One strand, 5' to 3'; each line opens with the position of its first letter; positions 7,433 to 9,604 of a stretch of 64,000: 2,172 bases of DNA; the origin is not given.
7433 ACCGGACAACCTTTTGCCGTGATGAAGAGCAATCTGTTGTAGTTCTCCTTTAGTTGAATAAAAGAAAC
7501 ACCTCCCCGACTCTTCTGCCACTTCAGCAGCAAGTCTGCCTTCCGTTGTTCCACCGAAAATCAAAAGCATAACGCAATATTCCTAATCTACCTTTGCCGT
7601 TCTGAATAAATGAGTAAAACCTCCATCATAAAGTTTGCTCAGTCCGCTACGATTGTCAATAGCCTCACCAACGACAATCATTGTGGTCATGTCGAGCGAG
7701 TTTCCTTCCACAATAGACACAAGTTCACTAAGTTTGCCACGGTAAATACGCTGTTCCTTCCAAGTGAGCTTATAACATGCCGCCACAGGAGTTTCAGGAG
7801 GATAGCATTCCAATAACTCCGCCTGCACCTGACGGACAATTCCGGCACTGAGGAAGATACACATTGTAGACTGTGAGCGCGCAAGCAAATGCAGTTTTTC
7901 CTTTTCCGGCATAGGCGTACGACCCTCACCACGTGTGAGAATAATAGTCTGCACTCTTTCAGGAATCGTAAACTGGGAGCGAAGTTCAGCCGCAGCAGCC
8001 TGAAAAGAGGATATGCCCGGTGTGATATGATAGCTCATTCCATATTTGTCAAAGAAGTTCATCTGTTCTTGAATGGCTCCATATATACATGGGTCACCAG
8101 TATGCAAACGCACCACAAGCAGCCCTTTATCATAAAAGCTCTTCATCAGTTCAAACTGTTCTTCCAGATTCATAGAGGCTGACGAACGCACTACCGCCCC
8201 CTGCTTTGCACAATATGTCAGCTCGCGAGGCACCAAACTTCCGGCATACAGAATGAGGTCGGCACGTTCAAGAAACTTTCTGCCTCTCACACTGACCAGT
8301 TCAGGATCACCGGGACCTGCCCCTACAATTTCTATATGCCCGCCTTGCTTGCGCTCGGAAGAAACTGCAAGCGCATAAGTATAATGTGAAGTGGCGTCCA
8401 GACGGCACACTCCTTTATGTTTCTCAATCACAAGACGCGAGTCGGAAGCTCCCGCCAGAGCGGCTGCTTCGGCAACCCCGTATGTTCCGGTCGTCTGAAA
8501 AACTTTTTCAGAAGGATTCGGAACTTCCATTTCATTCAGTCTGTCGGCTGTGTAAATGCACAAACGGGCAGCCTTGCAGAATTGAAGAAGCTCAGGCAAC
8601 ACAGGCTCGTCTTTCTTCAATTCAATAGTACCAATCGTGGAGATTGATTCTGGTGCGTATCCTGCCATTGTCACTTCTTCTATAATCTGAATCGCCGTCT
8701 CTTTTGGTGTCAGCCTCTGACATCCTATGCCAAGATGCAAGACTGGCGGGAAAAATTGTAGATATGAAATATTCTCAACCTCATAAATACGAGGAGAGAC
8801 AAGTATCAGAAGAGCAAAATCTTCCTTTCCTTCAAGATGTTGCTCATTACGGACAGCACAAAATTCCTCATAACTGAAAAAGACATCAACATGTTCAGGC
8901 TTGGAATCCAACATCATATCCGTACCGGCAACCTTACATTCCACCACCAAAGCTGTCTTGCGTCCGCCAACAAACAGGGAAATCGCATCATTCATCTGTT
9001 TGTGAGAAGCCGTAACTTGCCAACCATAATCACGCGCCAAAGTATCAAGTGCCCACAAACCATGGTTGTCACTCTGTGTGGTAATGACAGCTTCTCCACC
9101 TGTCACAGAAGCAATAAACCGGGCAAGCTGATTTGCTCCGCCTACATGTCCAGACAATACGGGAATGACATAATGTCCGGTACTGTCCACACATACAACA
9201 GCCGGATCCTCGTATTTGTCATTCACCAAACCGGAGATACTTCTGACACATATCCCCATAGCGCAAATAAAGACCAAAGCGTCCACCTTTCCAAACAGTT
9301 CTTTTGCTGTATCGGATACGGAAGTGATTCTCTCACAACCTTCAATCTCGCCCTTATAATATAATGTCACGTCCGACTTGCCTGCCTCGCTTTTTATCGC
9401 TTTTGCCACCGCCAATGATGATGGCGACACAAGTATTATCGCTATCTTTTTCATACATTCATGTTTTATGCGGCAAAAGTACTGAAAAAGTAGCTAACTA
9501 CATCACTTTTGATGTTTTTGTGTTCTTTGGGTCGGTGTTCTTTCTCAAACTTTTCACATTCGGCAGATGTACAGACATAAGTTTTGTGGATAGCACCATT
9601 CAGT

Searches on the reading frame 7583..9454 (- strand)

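Call 98: search_protein_families(library=pfam, proteins=[window:7583-9454:-])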
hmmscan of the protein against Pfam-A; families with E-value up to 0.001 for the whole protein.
window:7583-9454:- (623 aa): 4 families
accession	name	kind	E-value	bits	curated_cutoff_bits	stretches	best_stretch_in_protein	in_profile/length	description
PF00590.25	TP_methylase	-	5.6e-42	144.5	27.8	1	376-578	4-211/212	Tetrapyrrole (Corrin/Porphyrin) Methylases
PF11760.13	CbiG_N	-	1.6e-33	114.9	25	1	49-129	2-82/82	Cobalamin synthesis G N-terminal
PF01890.21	CbiG_C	-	5e-26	91.9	27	1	239-363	1-117/117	Cobalamin synthesis G C-terminus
PF11761.13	CbiG_mid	-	1.1e-16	61.2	22.7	1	134-236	1-88/88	Cobalamin biosynthesis central region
